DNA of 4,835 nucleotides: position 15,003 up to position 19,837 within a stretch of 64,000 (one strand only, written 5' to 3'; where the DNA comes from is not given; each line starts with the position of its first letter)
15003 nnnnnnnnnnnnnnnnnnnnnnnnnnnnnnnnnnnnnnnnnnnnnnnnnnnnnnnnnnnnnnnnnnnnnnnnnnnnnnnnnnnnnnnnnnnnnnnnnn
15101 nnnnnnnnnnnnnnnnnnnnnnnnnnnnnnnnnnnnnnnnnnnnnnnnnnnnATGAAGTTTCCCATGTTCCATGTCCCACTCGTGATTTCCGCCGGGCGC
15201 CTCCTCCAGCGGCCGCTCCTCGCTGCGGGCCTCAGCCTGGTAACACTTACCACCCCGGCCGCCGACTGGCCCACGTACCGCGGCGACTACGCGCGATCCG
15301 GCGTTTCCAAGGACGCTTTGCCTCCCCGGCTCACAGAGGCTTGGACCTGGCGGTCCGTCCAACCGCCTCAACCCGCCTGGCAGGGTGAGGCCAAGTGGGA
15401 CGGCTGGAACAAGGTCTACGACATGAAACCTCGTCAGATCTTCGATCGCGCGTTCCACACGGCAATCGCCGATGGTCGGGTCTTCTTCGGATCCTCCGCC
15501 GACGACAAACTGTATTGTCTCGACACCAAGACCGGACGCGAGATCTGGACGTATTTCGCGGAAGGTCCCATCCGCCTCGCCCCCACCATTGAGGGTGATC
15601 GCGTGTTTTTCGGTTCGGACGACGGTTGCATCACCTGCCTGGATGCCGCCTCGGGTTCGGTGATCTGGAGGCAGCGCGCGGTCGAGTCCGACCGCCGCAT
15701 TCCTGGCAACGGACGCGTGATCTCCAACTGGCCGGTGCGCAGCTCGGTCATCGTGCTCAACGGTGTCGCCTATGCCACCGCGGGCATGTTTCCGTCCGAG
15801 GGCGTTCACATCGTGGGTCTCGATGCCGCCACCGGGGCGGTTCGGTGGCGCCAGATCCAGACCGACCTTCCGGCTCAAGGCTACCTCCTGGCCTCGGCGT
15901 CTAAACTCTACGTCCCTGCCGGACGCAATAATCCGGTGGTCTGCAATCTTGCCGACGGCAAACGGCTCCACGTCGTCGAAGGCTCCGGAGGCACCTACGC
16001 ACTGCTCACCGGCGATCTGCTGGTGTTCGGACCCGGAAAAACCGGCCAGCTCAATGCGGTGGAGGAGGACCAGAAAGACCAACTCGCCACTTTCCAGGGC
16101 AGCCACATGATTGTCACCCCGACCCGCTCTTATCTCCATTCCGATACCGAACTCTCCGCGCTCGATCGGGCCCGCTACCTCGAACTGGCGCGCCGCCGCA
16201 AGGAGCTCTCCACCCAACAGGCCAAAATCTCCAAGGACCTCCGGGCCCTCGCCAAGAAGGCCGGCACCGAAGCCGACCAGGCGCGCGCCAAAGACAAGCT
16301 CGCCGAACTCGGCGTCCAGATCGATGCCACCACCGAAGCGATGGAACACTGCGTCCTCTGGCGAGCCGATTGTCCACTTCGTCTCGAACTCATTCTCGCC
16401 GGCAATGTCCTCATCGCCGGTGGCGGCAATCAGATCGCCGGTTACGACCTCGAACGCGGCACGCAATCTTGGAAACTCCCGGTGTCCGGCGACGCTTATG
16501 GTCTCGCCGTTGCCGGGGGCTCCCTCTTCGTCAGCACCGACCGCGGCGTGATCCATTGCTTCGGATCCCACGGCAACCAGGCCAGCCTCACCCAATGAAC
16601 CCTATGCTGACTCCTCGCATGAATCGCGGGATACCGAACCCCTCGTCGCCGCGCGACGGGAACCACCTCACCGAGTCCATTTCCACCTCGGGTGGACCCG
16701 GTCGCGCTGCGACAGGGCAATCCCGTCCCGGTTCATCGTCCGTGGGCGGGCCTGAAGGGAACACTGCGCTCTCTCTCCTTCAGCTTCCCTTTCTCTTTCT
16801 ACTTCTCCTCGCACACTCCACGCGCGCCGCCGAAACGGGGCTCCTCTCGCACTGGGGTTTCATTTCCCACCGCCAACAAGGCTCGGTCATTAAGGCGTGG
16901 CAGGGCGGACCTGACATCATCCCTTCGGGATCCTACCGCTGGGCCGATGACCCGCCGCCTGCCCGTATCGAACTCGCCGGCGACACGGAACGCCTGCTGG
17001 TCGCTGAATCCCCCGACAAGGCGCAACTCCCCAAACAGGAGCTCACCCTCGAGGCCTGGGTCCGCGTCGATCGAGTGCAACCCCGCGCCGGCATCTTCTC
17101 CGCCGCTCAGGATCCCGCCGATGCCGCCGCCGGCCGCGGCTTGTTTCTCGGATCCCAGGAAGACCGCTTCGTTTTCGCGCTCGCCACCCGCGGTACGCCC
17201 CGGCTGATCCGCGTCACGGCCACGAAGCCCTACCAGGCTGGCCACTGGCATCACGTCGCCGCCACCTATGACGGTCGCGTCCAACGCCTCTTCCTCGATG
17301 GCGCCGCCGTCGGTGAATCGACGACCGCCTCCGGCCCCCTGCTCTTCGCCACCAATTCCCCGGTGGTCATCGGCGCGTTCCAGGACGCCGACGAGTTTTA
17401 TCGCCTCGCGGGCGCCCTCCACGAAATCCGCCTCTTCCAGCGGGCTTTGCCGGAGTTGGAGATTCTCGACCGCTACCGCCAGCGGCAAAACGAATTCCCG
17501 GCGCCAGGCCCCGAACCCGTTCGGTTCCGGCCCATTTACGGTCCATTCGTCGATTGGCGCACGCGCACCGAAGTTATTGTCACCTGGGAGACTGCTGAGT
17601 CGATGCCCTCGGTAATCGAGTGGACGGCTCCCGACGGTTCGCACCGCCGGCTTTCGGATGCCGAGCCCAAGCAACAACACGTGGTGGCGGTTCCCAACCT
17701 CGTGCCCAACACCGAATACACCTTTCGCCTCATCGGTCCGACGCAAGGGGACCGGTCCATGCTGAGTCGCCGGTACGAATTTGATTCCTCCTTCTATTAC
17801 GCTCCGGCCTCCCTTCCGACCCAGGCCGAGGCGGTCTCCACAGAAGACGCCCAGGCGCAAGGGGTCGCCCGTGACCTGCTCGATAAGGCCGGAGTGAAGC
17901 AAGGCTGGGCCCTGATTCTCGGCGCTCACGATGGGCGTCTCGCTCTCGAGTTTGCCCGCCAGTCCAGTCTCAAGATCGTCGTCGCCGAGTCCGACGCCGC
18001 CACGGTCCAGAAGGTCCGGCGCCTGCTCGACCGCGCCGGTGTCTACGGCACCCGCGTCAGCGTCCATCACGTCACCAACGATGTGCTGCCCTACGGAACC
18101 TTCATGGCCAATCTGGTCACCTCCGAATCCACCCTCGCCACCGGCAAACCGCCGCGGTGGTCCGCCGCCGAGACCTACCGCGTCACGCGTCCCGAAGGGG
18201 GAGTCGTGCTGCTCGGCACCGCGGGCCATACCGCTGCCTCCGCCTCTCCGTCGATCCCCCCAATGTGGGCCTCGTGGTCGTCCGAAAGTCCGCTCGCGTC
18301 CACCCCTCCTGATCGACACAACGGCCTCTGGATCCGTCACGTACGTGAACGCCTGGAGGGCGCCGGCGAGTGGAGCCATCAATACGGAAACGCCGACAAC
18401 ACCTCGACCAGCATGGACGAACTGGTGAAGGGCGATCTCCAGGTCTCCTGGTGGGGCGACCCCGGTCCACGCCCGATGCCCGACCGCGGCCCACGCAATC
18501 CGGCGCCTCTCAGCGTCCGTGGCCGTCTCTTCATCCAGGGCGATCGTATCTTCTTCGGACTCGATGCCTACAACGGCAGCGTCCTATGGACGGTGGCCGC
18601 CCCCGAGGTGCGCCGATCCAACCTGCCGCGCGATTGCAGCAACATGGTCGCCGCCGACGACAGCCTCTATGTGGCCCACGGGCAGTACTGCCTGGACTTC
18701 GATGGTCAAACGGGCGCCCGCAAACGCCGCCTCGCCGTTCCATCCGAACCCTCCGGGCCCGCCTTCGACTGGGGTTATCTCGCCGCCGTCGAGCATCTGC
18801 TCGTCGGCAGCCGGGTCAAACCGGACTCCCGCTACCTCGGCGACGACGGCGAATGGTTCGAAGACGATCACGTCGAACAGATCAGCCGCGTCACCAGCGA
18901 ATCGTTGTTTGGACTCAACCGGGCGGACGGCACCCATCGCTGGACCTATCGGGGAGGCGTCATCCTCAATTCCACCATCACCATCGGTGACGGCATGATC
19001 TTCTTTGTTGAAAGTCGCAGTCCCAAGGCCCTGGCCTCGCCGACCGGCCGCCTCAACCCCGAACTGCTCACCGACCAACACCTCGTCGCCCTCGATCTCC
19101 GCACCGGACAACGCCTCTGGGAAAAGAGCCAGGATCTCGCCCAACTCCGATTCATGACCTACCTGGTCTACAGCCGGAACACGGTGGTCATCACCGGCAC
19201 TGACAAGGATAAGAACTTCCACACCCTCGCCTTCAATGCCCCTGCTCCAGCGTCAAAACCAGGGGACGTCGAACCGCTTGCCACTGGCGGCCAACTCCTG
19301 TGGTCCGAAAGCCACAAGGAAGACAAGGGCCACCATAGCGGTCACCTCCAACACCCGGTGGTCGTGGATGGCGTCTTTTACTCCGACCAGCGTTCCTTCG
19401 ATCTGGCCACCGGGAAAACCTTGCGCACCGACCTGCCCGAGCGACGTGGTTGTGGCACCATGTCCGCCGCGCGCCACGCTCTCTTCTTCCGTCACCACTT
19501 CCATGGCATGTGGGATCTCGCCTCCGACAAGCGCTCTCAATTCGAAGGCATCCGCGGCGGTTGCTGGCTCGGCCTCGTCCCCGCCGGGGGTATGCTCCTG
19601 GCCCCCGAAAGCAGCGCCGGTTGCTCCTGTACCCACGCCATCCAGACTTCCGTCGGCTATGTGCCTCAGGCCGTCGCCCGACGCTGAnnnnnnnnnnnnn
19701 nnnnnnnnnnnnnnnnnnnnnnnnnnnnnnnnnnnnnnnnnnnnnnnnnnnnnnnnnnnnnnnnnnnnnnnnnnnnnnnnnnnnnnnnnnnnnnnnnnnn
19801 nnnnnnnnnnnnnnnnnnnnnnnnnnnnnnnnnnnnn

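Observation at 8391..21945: Eleven translationally coupled genes of unknown collective function wedged inside a split phosphonate-catabolism locus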

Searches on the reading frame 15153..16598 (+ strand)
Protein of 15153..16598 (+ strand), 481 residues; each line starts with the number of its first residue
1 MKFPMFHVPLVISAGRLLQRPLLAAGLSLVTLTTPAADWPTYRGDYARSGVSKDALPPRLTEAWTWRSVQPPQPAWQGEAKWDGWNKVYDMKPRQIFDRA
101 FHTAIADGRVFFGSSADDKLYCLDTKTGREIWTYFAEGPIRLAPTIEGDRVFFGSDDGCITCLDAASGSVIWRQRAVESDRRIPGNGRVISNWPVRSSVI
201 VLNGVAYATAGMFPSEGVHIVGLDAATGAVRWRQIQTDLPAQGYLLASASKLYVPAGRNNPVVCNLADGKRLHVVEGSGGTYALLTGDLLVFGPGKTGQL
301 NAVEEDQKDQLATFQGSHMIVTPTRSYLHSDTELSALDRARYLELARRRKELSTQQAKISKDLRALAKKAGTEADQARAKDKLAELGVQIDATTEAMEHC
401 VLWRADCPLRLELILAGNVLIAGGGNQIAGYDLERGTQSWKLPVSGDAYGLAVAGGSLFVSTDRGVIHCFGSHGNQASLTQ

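Call 5: search_protein_families(library=pfam, proteins=[window:15153-16598:+], max_evalue=0.01)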
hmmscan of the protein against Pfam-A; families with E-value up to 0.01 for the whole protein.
window:15153-16598:+ (481 aa): 3 families
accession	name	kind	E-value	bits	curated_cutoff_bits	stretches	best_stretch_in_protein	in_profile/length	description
PF13360.13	PQQ_2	-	3e-26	92.9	27.6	3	97-183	25-108/233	Outer membrane protein assembly factor BamB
PF13570.13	Beta-prop_ACSF4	-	2e-12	47.6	133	1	109-175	63-130/329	Beta-alanine-activating enzyme, beta-propeller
PF01011.28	PQQ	-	5.5e-07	29.1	26.7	0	142-229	51-135/595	Glucose/ethanol/alcohol dehydrogenase, beta-propeller domain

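Call 7: search_protein_families(library=ncbifam, proteins=[window:15153-16598:+], max_evalue=0.001)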
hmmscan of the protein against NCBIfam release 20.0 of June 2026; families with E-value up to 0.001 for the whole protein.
window:15153-16598:+ (481 aa): 5 families
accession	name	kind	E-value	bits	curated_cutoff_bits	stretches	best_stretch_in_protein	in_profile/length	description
TIGR03300.1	assembly_YfgL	equivalog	1.3e-14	53.7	285.2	1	88-233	48-170/377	outer membrane protein assembly factor BamB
TIGR03075.1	PQQ_enz_alc_DH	subfamily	4e-14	52.1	480.05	2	105-237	67-200/530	PQQ-dependent dehydrogenase, methanol/ethanol family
NF053615.1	SerThrKinAfsKStmc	equivalog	4.7e-12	45.4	1300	1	104-174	702-770/809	protein serine/threonine kinase AfsK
NF008351.0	PRK11138.1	equivalog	9.6e-12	44.1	423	2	105-174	118-186/394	outer membrane protein assembly factor BamB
TIGR04528.1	acido_non_PQQ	subfamily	2.5e-10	39.7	650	1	36-234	3-179/493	acido-empty-quinoprotein group A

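Call 38: search_solved_structures(query=window:15153-16598:+, max_evalue=0.01)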
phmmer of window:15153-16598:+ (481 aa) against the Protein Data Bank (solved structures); distinct sequences matched with E-value up to 0.01: 38.
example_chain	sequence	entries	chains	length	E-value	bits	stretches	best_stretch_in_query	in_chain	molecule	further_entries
7eq5_A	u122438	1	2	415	2.8e-12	49.4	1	106-175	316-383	Membrane associated protein kinase with beta-propeller domain, pyrrolo-quinoline quinone b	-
7evf_AA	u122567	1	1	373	4.9e-12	48.6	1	106-175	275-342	PQQ_3 domain-containing protein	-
1flg_A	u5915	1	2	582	1.3e-11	47.2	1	103-178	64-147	PROTEIN (QUINOPROTEIN ETHANOL DEHYDROGENASE)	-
7wmd_A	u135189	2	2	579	2.3e-11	46.4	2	104-237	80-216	PQQ-dependent alcohol dehydrogenase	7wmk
7dxn_A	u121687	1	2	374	5.2e-11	45.3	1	106-175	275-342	Membrane associated protein kinase with beta-propeller domain, pyrrolo-quinoline quinone b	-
4hdj_A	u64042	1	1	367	1.4e-10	43.8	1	106-177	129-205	Outer membrane protein assembly factor BamB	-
9pxg_B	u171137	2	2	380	1.7e-10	43.6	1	106-177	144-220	Outer membrane protein assembly factor BamB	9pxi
9m2c_A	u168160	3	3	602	6.3e-10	41.7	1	104-237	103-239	PQQ-binding-like beta-propeller repeat protein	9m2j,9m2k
22vi_A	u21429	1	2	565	9e-10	41.2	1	147-237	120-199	Quinohemoprotein alcohol dehydrogenase ADH-IIG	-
8orr_AAA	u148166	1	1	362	4.7e-09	38.8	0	100-177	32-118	Outer membrane protein assembly factor BamB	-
4cvb_A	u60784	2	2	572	6.1e-09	38.4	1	104-237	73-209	ALCOHOL DEHYDROGENASE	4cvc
28jl_B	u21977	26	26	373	3.3e-08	36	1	104-269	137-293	Outer membrane protein assembly factor BamB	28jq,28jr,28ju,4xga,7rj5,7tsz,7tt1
5ljo_B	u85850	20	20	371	3.5e-08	35.9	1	104-269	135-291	Outer membrane protein assembly factor BamB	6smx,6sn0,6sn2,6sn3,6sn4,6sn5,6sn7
3q54_A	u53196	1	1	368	3.6e-08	35.9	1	103-269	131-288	Outer membrane assembly lipoprotein YfgL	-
2yh3_A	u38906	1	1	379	3.7e-08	35.9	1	104-269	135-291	LIPOPROTEIN YFGL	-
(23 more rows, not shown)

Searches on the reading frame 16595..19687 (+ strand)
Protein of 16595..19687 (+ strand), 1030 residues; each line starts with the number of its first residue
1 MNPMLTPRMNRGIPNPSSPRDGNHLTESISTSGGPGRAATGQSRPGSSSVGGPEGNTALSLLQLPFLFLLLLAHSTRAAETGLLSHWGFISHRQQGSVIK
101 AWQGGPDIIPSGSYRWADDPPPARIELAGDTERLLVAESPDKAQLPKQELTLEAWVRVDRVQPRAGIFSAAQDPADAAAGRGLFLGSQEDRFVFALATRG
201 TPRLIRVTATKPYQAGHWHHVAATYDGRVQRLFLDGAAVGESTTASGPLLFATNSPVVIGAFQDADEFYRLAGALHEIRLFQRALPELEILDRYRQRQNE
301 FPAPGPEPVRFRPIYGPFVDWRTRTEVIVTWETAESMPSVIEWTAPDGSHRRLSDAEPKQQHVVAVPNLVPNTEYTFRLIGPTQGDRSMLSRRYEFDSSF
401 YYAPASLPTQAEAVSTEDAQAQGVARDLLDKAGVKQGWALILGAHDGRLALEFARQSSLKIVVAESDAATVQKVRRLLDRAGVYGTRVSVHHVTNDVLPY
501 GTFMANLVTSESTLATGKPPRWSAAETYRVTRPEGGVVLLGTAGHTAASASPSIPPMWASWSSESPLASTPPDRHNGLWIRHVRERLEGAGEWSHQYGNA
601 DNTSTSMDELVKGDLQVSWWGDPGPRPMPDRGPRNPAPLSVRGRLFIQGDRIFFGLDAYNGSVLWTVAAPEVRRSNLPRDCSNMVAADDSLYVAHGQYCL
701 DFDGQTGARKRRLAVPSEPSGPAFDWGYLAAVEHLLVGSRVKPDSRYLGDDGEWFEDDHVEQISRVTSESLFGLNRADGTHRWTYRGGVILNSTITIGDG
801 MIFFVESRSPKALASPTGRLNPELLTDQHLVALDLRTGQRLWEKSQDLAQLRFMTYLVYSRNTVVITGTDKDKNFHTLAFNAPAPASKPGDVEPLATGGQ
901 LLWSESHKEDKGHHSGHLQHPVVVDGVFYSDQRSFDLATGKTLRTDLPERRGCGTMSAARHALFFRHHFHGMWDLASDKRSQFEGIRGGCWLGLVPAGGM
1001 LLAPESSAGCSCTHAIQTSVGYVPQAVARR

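Call 5: search_protein_families(library=pfam, proteins=[window:16595-19687:+], max_evalue=0.01)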
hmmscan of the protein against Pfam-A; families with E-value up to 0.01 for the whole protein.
window:16595-19687:+ (1030 aa): 5 families
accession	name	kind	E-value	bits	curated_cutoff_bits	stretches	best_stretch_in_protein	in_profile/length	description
PF13385.13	Laminin_G_3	-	2e-25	90.2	27.6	1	139-290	9-150/151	Concanavalin A-like lectin/glucanases superfamily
PF13360.13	PQQ_2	-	5.7e-11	42.9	27.6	1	769-943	43-192/233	Outer membrane protein assembly factor BamB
PF02210.31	Laminin_G_2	-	4.3e-05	24.4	22.9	1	191-263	29-100/126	Laminin G domain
PF16656.11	Pur_ac_phosph_N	-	0.0002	22.3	30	1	323-396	11-91/93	Purple acid Phosphatase, N-terminal domain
PF00041.27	fn3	-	0.009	16.6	25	0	323-391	12-78/84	Fibronectin type III domain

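Call 7: search_protein_families(library=ncbifam, proteins=[window:16595-19687:+], max_evalue=0.001)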
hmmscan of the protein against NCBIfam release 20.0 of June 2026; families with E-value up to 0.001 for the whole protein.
window:16595-19687:+ (1030 aa): 2 families
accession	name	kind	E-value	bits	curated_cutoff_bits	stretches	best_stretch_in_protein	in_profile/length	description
NF052521.1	TafC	equivalog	2.9e-05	23.3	410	1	147-297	215-363/373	TafC family fimbrial protein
TIGR03300.1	assembly_YfgL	equivalog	0.00097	17.9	285.2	0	826-868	153-196/377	outer membrane protein assembly factor BamB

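Call 37: search_solved_structures(query=window:16595-19687:+, max_evalue=1)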
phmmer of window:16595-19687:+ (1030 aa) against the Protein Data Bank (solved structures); distinct sequences matched with E-value up to 1: 11.
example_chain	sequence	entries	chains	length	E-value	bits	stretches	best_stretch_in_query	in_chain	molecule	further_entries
8sl1_A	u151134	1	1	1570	1.4e-14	56.1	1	127-315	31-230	Pappalysin-2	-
8hgg_C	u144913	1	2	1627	5.8e-08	34.2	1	120-250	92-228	Pappalysin-1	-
7y5n_C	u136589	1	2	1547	5.9e-08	34.2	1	120-250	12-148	Pappalysin-1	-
8a7d_C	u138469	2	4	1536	5.9e-08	34.2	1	120-250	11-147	Pappalysin-1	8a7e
7ufg_A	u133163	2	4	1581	6e-08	34.2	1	120-250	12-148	Pappalysin-1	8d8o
7y5q_A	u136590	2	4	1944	7e-08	34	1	120-250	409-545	Maltose/maltodextrin-binding periplasmic protein,Pappalysin-1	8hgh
4qvs_A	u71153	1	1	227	3.2e-06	28.5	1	149-290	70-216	S-layer domain-containing protein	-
3sh4_A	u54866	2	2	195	0.057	14.4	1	146-263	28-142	LG3 peptide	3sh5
6tjc_A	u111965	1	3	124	0.075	14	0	771-807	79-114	Cake3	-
3hxj_A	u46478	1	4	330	0.52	11.2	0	768-807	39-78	Pyrrolo-quinoline quinone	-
6tjb_A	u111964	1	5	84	0.72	10.8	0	771-807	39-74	Cake2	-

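Call 67: search_solved_structures(query=A2, max_evalue=1)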
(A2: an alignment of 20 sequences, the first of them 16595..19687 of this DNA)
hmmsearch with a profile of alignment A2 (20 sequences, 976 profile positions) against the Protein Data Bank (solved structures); distinct sequences matched with E-value up to 1: 57.
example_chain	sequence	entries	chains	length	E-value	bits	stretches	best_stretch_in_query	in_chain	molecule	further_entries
8sl1_A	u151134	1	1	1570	3.5e-24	87.7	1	56-242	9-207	Pappalysin-2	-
7y5q_A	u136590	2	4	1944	1.1e-18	69.6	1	65-248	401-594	Maltose/maltodextrin-binding periplasmic protein,Pappalysin-1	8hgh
8hgg_C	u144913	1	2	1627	1.3e-18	69.3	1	66-249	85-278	Pappalysin-1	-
7y5n_C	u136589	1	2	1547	2.2e-18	68.5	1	69-249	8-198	Pappalysin-1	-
7ufg_A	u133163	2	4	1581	2.3e-18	68.4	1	69-249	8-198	Pappalysin-1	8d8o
8a7d_C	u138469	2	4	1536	2.3e-18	68.4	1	69-249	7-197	Pappalysin-1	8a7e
4qvs_A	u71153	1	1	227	3.4e-10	41.4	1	100-241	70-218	S-layer domain-containing protein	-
3dlc_A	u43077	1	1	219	3.6e-06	28.1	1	373-488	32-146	Putative S-adenosyl-L-methionine-dependent Methyltransferase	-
9b6m_B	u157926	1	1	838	2.4e-05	25.3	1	57-244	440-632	PG1 heavy chain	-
3flp_A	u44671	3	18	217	3.3e-05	24.9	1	116-241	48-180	SAP-like pentraxin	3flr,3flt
8pvq_A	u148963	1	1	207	7.8e-05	23.6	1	100-241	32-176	Pentraxin-related protein PTX3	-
9k6v_A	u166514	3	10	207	8.3e-05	23.6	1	100-241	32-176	Pentraxin-related protein PTX3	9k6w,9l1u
9k6u_B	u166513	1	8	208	8.4e-05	23.5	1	100-241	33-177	Pentraxin-related protein PTX3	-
9k6n_A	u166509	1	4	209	8.6e-05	23.5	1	100-241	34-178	Pentraxin-related protein PTX3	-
4dqa_A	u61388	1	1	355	0.0024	18.7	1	158-241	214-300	uncharacterized protein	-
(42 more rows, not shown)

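Call 68: search_protein_families(library=pfam, alignment_id=A2, max_evalue=0.01)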
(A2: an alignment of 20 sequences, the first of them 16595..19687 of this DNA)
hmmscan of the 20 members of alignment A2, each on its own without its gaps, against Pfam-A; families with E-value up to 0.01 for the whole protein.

A. member 1, window:16595-19687:+ (1030 aa): 5 families
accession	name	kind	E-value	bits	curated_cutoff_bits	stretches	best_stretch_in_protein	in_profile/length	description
PF13385.13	Laminin_G_3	-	2e-25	90.2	27.6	1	139-290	9-150/151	Concanavalin A-like lectin/glucanases superfamily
PF13360.13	PQQ_2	-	5.7e-11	42.9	27.6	1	769-943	43-192/233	Outer membrane protein assembly factor BamB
PF02210.31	Laminin_G_2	-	4.3e-05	24.4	22.9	1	191-263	29-100/126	Laminin G domain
PF16656.11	Pur_ac_phosph_N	-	0.0002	22.3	30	1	323-396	11-91/93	Purple acid Phosphatase, N-terminal domain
PF00041.27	fn3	-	0.009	16.6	25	0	323-391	12-78/84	Fibronectin type III domain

B. families by the number of members that match (of 20 scanned): 13 families
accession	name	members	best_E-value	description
PF13385.13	Laminin_G_3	20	2.3e-31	Concanavalin A-like lectin/glucanases superfamily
PF13360.13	PQQ_2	20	2.3e-14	Outer membrane protein assembly factor BamB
PF01011.28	PQQ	16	5e-08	Glucose/ethanol/alcohol dehydrogenase, beta-propeller domain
PF16656.11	Pur_ac_phosph_N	14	8.9e-05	Purple acid Phosphatase, N-terminal domain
PF08241.18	Methyltransf_11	10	0.00017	Methyltransferase domain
PF13649.12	Methyltransf_25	9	2.4e-05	Methyltransferase domain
PF02210.31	Laminin_G_2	9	2.6e-05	Laminin G domain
PF00041.27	fn3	4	0.0029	Fibronectin type III domain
PF13847.12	Methyltransf_31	2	0.0013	Methyltransferase domain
PF07953.20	Toxin_R_bind_N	1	1.5e-05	Clostridium neurotoxin, N-terminal receptor binding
PF08242.18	Methyltransf_12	1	0.00011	Methyltransferase domain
PF23727.1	Beta-prop_FAM234A_B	1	0.007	FAM234A/B beta-propeller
PF16655.11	PhoD_N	1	0.0097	PhoD-like phosphatase, N-terminal domain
